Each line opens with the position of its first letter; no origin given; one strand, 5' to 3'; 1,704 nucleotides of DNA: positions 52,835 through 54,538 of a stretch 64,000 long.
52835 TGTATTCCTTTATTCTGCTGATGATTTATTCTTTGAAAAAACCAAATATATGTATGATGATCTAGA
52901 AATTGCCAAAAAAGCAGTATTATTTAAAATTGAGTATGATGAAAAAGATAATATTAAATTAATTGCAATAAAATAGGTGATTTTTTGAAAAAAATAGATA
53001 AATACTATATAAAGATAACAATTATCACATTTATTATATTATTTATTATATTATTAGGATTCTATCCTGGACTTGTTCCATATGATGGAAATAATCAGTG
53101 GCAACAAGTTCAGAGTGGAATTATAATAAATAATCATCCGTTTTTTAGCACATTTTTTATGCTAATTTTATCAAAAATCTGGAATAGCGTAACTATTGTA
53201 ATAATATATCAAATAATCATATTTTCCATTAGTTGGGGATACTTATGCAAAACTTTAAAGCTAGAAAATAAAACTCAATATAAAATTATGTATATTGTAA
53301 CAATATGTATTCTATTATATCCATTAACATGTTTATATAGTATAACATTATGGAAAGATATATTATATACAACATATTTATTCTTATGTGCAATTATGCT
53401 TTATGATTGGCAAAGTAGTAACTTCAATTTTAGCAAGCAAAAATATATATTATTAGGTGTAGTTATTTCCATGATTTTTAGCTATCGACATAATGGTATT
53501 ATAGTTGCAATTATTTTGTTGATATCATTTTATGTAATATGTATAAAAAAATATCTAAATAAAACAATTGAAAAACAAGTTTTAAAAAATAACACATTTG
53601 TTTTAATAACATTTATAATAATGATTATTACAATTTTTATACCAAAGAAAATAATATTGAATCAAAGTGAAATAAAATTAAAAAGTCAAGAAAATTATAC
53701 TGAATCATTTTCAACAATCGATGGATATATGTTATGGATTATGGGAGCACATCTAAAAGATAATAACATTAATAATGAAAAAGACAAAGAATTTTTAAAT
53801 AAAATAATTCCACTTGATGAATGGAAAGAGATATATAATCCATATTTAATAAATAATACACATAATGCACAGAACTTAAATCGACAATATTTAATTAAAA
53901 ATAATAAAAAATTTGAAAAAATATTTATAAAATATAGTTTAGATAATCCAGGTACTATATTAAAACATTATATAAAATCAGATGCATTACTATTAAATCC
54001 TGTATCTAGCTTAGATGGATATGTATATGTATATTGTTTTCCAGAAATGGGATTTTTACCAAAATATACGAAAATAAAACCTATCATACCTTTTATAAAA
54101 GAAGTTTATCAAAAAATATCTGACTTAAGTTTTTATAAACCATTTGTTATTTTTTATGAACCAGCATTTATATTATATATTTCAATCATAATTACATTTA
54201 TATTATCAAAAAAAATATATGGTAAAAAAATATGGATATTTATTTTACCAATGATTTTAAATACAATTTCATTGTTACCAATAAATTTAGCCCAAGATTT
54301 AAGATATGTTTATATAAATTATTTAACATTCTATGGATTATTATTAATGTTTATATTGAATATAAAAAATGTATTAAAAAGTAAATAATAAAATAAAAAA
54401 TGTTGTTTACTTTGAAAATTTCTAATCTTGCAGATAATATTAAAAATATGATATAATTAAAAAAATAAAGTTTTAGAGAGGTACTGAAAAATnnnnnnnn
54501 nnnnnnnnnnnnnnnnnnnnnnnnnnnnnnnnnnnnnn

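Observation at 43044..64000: Large surface-glycopolymer locus combining an ABC exporter (Wzm/Wzt-like) and a Wzx flippase, with glf, acyltransferase and an Alg13/14-type pair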

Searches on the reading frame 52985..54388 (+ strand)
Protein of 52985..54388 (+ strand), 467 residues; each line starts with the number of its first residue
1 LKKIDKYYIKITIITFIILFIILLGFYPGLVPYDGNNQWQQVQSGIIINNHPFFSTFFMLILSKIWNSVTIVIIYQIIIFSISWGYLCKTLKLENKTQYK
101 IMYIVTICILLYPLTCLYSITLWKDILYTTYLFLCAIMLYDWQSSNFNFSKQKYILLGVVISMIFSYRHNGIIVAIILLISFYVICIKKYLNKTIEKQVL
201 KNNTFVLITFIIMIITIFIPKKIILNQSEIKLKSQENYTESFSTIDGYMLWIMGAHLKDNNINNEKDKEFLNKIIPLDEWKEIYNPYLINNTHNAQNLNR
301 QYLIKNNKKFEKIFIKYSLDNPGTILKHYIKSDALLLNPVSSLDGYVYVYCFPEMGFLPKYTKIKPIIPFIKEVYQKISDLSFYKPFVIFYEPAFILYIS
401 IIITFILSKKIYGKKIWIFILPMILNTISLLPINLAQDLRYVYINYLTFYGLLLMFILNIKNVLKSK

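Call 4: search_protein_families(library=pfam, proteins=[window:52985-54388:+], max_evalue=0.01)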
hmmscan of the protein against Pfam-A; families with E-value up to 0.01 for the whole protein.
window:52985-54388:+ (467 aa): 0 families

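Call 9: search_protein_families(library=ncbifam, proteins=[window:52985-54388:+], max_evalue=0.01)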
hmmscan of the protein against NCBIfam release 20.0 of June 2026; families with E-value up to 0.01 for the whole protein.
window:52985-54388:+ (467 aa): 1 family
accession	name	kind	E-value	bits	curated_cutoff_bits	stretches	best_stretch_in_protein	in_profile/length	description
NF047440.1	LA3751_2_3_fam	subfamily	7.5e-05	21.7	200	1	54-225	81-244/460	LA_3751/LA_3752 family putative glycosyltransferase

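Call 11: find_encoding_contigs(protein=window:52985-54388:+, flank=10000, max_places=6)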
Protein window:52985-54388:+ (467 aa): 6 contigs read that carry it; 4 places shown.
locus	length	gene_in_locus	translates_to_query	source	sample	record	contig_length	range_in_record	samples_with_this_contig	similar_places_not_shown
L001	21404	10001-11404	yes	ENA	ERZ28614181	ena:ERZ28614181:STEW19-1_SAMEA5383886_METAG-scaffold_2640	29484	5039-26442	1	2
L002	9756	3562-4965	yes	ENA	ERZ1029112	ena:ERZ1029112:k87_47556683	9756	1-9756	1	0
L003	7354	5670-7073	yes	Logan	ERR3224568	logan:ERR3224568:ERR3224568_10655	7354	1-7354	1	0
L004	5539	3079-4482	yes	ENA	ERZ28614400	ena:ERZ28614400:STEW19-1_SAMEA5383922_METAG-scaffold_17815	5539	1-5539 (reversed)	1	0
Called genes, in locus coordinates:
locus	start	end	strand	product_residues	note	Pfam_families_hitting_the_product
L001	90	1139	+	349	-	PF00953:Glycos_transf_4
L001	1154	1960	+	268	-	PF01061:ABC2_membrane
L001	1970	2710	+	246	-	PF00005:ABC_tran, PF13304:AAA_21 (faint)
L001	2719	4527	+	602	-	PF04488:Gly_transf_sug, PF05704:Caps_synth, PF12919:TcdA_TcdB (faint)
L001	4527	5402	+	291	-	-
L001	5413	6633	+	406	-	PF04230:PS_pyruv_trans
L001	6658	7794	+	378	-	PF01757:Acyl_transf_3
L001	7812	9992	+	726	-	-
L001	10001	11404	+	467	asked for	-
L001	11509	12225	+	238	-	PF00535:Glycos_transf_2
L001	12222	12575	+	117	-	PF10066:DUF2304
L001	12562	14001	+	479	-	PF01943:Polysacc_synt, PF13440:Polysacc_synt_3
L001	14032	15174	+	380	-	PF13439:Glyco_transf_4, PF00534:Glycos_transf_1, PF13692:Glyco_trans_1_4, PF13524:Glyco_trans_1_2 (weak)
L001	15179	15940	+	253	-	PF14393:DUF4422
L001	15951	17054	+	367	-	PF13450:NAD_binding_8, PF03275:GLF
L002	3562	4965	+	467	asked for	-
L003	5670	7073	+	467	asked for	-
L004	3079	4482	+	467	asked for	-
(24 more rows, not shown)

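Call 12: find_homologous_proteins(query=window:52985-54388:+)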
Query window:52985-54388:+ (467 aa): 185 proteins with E <= 0.001 among 8000 candidates; the best 120 are listed.
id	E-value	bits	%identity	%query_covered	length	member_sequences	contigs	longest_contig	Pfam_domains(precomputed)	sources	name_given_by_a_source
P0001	2.0e-298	1008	100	100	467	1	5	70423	-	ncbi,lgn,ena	-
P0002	2.8e-262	889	85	100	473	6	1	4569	-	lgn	-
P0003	3.6e-224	763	74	98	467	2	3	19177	-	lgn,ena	-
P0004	6.0e-223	759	74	97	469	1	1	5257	-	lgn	-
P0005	2.2e-218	744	72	99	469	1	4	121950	-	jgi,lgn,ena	-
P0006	1.2e-203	695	68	100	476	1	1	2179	-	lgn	-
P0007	4.9e-203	693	70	98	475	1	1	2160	-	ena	-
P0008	6.1e-202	690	68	99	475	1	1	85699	-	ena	-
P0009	6.4e-202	690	67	100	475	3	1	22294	-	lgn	-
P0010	2.8e-199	681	68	100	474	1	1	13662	-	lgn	-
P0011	4.2e-198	677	66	100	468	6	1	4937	-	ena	-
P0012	3.4e-195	667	66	99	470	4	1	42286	-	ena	-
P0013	6.1e-195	667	66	100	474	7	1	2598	-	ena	-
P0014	1.7e-189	649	64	100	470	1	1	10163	-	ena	-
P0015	6.7e-189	647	64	99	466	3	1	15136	-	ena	-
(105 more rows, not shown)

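Call 27: predict_structure(alignment_id=A1)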
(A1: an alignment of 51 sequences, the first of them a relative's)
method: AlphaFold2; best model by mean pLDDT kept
length: 467 residues; sequences in the alignment: 51
mean_pLDDT: 88.7   pTM: 0.88
mean pLDDT of the five models: 88.7, 88.0, 87.1, 87.0, 86.1
residues with pLDDT >= 90: 282; 70-90: 155; 50-70: 27; < 50: 3
segments of 3 or more residues with pLDDT < 50: 1-3
pLDDT, mean of each block of 10 residues (from residue 1): 66 96 95 89 86 88 92 96 95 90 95 91 91 97 88 96 92 96 94 91 95 93 89 78 79 93 95 95 82 85 92 95 85 72 67 77 90 89 83 91 96 94 93 65 93 96 78
secondary structure, 60 per line:
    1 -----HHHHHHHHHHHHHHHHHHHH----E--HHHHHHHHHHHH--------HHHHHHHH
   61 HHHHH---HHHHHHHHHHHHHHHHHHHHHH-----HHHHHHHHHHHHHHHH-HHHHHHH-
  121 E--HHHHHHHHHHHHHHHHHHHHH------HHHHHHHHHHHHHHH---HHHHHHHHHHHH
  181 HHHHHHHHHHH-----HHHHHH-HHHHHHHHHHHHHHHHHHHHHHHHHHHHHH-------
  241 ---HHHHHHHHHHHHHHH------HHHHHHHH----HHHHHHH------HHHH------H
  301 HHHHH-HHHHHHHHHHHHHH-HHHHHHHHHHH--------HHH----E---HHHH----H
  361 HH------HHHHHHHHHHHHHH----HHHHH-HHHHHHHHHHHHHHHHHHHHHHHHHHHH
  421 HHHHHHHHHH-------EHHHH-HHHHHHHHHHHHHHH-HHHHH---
elements in order: H6-25 H33-44 H53-65 H69-90 H96-111 H113-119 H124-144 H151-165 H169-191 H197-202 H204-233 H244-258 H265-272 H277-283 H290-293 H300-305 H307-320 H322-332 H352-355 H369-382 H387-391 H393-430 H439-442 H444-458 H460-464

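Call 37: search_solved_structures(query=A1, max_evalue=1)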
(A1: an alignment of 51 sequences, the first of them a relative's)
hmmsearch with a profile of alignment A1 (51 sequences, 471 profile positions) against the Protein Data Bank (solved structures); distinct sequences matched with E-value up to 1: 2.
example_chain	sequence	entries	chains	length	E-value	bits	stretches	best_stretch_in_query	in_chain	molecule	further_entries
6b85_J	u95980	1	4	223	0.21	13.5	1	66-116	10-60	TMHC4_R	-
11kc_A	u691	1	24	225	0.21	13.5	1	66-116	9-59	Designed nanoparticle O43-TM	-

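Call 41: find_related_loci(query=A1, collection=genome_contigs, flank=10000)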
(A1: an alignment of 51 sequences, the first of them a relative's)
Query A1 (467 aa) in genome_contigs; peptide patterns used: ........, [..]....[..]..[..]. (x = any residue, [..] = any of these).
50 stretches matched a pattern; 27 encode a relative of the query (tblastn E <= 1e-3); 25 distinct loci.
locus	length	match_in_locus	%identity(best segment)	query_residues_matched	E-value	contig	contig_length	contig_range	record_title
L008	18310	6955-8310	56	14-467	2e-155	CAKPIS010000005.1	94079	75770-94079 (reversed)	MAG: uncultured Bacilli bacterium isolate REFINED_METABAT215_TOP10_CONTIGS_1500_ASSEMBLY_K77_MERGED__Hadza_MoBio_hadza-I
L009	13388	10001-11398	54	5-467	5e-150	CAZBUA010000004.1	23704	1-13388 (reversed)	MAG TPA_asm: uncultured Muribaculaceae bacterium isolate SRP192927_co8_114 genome assembly, contig: NODE_1669_length_237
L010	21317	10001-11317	49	27-467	3e-146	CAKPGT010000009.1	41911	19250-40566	MAG: uncultured Bacilli bacterium isolate REFINED_METABAT215_TOP10_CONTIGS_1500_ASSEMBLY_K77_MERGED__Hadza_MoBio_hadza-I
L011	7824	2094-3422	51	22-467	4e-130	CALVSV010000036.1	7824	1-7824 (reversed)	MAG: uncultured Bacilli bacterium isolate E20__bin216 genome assembly, contig: E20__k127_6205387, whole genome shotgun s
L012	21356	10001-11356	48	13-467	3e-126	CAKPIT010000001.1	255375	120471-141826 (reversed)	MAG: uncultured Bacilli bacterium isolate REFINED_METABAT215_TOP10_CONTIGS_1500_ASSEMBLY_K77_MERGED__Nepal_MoBio_Fiber-H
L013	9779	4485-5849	47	5-459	1e-114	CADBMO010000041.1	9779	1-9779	MAG: uncultured Erysipelotrichaceae bacterium isolate RUG14108 genome assembly, contig: RUG14108_asm_41, whole genome sh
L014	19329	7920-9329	45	1-463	3e-114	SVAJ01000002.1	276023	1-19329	MAG: Bacillota bacterium isolate SIG199 NODE_33_length_276023_cov_6.949508, whole genome shotgun sequence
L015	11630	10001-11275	48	21-458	4e-107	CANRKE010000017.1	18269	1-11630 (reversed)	MAG: uncultured Bacilli bacterium isolate Lapin-024__bin21 genome assembly, contig: Lapin-024__NODE_3913_length_18269_co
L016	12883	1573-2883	42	2-448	6e-105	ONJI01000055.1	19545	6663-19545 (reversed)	uncultured Firmicutes bacterium isolate RUG357 genome assembly, contig: k87_50370321, whole genome shotgun sequence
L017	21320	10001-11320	47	13-464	2e-104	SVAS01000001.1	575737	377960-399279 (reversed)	MAG: Bacillota bacterium isolate SIG208 NODE_21_length_575737_cov_13.617184, whole genome shotgun sequence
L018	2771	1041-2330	40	9-448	3e-106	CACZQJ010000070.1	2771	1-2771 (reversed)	MAG: uncultured Erysipelotrichaceae bacterium isolate RUG12855 genome assembly, contig: RUG12855_asm_70, whole genome sh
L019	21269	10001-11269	43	26-459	3e-102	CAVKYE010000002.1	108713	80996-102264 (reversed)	Vescimonas coprocola isolate H07683-L1_cleanbin_000026 genome assembly, contig: Spades_H07683-L1_contig_44, whole genome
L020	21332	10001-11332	41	13-465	2e-99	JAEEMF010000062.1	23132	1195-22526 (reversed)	MAG: Bacilli bacterium isolate Tb.RUG.233 k141_8958972_flag=0_multi=18.9936_len=23132, whole genome shotgun sequence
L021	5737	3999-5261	42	5-448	1e-90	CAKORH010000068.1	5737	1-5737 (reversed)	MAG: uncultured Bacilli bacterium isolate REFINED_METABAT215_TOP10_CONTIGS_1500_ASSEMBLY_K77_MERGED__Hadza_MoBio_hadza-A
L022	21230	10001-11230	42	25-448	2e-86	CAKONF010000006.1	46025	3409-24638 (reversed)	MAG: uncultured Bacilli bacterium isolate REFINED_METABAT215_TOP10_CONTIGS_1500_ASSEMBLY_K77_MERGED__Hadza_MoBio_hadza-A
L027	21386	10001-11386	39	1-462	6e-78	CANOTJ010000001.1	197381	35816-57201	MAG TPA_asm: uncultured Tenericutes bacterium isolate SRR15604499_bin.21_metawrap_v1.3_MAG genome assembly, contig: NODE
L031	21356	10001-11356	46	12-464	2e-103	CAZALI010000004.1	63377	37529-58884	MAG TPA_asm: uncultured Muribaculaceae bacterium isolate SRP278969_co1_164 genome assembly, contig: NODE_281_length_6337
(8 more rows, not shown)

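Call 48: search_protein_families(library=pfam, proteins=[L008:15640-17172:+, L010:11393-12958:+, L010:15340-16563:+, L014:13469-14998:+, L019:13567-14802:+, L019:16733-17773:+, L027:15248-16771:+, L031:15713-17233:+, L031:12472-14511:+, L012:16168-17229:+], max_evalue=0.01)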
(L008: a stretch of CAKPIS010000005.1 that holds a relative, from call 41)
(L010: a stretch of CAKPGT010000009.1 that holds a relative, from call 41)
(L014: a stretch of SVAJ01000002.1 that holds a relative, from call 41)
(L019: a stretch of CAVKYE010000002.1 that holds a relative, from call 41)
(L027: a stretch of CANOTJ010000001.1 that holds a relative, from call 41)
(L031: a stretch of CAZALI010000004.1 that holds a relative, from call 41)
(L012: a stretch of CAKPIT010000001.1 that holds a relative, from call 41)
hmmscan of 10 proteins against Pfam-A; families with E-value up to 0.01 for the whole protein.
L008:15640-17172:+ (510 aa): 1 family
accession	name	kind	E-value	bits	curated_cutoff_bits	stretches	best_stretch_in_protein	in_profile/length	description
PF13440.11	Polysacc_synt_3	-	7.1e-06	25.9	23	1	89-337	49-289/293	Polysaccharide biosynthesis protein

L010:11393-12958:+ (521 aa): 1 family
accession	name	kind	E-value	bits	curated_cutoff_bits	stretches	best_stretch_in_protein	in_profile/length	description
PF09913.15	DUF2142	-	4.6e-33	115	30.1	1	97-485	2-395/395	Predicted membrane protein (DUF2142)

L010:15340-16563:+ (407 aa): 1 family
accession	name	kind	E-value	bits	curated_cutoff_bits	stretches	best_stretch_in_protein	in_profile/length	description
PF01943.22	Polysacc_synt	-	0.0017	18.3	28.2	1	6-260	1-262/274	Polysaccharide biosynthesis protein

L014:13469-14998:+ (509 aa): 1 family
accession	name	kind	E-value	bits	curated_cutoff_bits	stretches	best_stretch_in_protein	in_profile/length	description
PF01943.22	Polysacc_synt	-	3.1e-06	27.3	28.2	1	9-277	4-259/274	Polysaccharide biosynthesis protein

L019:13567-14802:+ (411 aa): 1 family
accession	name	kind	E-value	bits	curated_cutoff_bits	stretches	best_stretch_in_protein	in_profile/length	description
PF18895.5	T4SS_pilin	-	0.002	18.6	26.6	1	230-299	5-71/71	Type IV secretion system pilin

L019:16733-17773:+ (346 aa): 1 family
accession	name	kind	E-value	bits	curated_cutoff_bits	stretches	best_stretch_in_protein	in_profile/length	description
PF01757.29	Acyl_transf_3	-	1.4e-28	100.3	31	1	8-333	2-321/326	Acyltransferase domain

L027:15248-16771:+ (507 aa): 1 family
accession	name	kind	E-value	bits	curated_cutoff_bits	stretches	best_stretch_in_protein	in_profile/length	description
PF01943.22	Polysacc_synt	-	0.0026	17.6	28.2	1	9-277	4-260/274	Polysaccharide biosynthesis protein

L031:15713-17233:+ (506 aa): 0 families

L031:12472-14511:+ (679 aa): 1 family
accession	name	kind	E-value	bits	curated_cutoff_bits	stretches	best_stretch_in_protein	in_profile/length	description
PF09913.15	DUF2142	-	1.1e-30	107.1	30.1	1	246-636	3-394/395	Predicted membrane protein (DUF2142)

L012:16168-17229:+ (353 aa): 1 family
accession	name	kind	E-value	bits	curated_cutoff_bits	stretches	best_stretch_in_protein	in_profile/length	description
PF01757.29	Acyl_transf_3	-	1.4e-29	103.6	31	1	14-336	2-325/326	Acyltransferase domain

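Call 77: list_cluster_members(proteins=[P0001, P0121, P0152])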
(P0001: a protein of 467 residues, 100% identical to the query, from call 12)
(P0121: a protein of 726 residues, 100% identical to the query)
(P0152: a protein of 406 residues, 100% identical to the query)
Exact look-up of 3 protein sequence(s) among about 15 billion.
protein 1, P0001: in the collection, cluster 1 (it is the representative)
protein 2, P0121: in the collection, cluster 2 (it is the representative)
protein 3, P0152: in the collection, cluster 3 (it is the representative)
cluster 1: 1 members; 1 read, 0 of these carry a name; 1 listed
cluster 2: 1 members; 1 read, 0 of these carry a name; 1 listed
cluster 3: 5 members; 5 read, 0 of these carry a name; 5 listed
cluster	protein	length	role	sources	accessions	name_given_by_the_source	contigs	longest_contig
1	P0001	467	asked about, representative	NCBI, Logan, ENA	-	-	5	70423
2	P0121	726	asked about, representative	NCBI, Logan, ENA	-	-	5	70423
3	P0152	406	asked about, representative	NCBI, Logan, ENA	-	-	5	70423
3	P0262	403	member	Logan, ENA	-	-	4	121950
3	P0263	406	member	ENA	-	-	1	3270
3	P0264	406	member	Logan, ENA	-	-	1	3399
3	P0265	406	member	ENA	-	-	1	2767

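Call 83: search_protein_representatives(alignment_id=A1)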
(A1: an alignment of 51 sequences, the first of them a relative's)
Query: 51 sequences, 471 profile positions. Proteins with E-value up to 0.001 (for the whole library): 6275; up to 1e-10: 3246; up to 1e-30: 474. The best 150 are listed.
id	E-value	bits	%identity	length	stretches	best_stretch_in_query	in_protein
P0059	3.3e-187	639.3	-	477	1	4-469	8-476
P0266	5.0e-169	579.4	-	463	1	4-469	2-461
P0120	5.6e-165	566.0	-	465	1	2-470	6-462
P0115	1.9e-164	564.3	-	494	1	6-465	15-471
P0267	3.4e-159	546.9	-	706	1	1-457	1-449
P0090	7.3e-142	489.8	-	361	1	104-467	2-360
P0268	3.8e-134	464.4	-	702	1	7-468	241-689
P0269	1.3e-132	459.3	-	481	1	5-465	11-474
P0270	1.0e-126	439.9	-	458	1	10-461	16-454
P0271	1.2e-124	433.0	-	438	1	6-441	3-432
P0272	1.9e-124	432.4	-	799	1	19-466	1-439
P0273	2.0e-124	432.3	-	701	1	5-468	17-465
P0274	7.8e-118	410.6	-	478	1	4-468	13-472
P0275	2.3e-116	405.7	-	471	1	4-469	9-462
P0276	2.4e-111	389.2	-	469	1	5-466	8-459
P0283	1.5e-80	287.6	-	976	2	3-466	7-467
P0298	3.4e-64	233.7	-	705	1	7-468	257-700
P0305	7.3e-61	222.7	-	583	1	7-462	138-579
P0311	1.5e-58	215.1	-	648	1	6-459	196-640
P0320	4.0e-55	203.8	-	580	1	7-461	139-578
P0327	1.0e-52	195.9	-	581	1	9-461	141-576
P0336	1.4e-50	188.8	-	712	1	12-459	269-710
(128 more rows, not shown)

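Call 84: search_protein_families(library=pfam, proteins=[P0268, P0298, P0336, P0267, P0273, P0305, P0320, P0327, P0311, P0283], max_evalue=0.001)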
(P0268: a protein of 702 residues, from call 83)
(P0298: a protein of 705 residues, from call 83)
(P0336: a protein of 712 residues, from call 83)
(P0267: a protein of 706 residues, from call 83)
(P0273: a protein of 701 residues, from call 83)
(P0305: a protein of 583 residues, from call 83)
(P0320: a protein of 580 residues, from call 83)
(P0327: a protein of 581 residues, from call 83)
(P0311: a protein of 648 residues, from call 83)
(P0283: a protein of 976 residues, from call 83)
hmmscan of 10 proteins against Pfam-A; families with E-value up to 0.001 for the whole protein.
P0268 (702 aa): 3 families
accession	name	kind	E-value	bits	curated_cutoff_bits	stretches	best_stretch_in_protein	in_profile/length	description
PF04488.21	Gly_transf_sug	-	5e-13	50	23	1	18-98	3-91/93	Glycosyltransferase sugar-binding region containing DXD motif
PF05704.18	Caps_synth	-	2.8e-12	47.1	24.5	1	3-116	48-166/278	Capsular polysaccharide synthesis protein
PF12919.13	TcdA_TcdB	-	4.6e-07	29.9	23.6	0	61-93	171-205/382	TcdA/TcdB catalytic glycosyltransferase domain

P0298 (705 aa): 0 families

P0336 (712 aa): 1 family
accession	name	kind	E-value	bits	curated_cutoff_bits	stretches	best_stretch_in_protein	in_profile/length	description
PF19484.4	DUF6020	-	1.2e-06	27.6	28.3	1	330-455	214-342/604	Family of unknown function (DUF6020)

P0267 (706 aa): 1 family
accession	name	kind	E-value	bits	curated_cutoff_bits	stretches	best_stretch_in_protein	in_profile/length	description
PF00535.33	Glycos_transf_2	-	3.1e-23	83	23.3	1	475-637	3-164/168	Glycosyl transferase family 2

P0273 (701 aa): 1 family
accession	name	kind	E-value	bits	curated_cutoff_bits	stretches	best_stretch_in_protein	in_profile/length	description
PF00535.33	Glycos_transf_2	-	8.2e-28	97.9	23.3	1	477-636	2-166/168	Glycosyl transferase family 2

P0305 (583 aa): 1 family
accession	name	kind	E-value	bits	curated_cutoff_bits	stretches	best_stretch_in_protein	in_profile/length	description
PF19484.4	DUF6020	-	3.9e-25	88.7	28.3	1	202-576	212-594/604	Family of unknown function (DUF6020)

P0320 (580 aa): 1 family
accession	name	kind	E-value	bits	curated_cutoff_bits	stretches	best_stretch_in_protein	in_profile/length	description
PF19484.4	DUF6020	-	8.8e-21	74.3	28.3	1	207-575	215-593/604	Family of unknown function (DUF6020)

P0327 (581 aa): 1 family
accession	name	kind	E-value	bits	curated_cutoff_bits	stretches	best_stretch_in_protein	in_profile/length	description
PF19484.4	DUF6020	-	3.1e-12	46.1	28.3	1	181-575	182-595/604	Family of unknown function (DUF6020)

P0311 (648 aa): 1 family
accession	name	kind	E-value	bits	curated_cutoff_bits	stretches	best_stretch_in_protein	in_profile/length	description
PF12710.13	HAD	-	9.4e-13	49.4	27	1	3-169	2-189/189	haloacid dehalogenase-like hydrolase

P0283 (976 aa): 1 family
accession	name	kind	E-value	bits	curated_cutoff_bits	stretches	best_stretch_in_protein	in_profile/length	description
PF09913.15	DUF2142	-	8.6e-40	137.2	30.1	1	552-932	3-395/395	Predicted membrane protein (DUF2142)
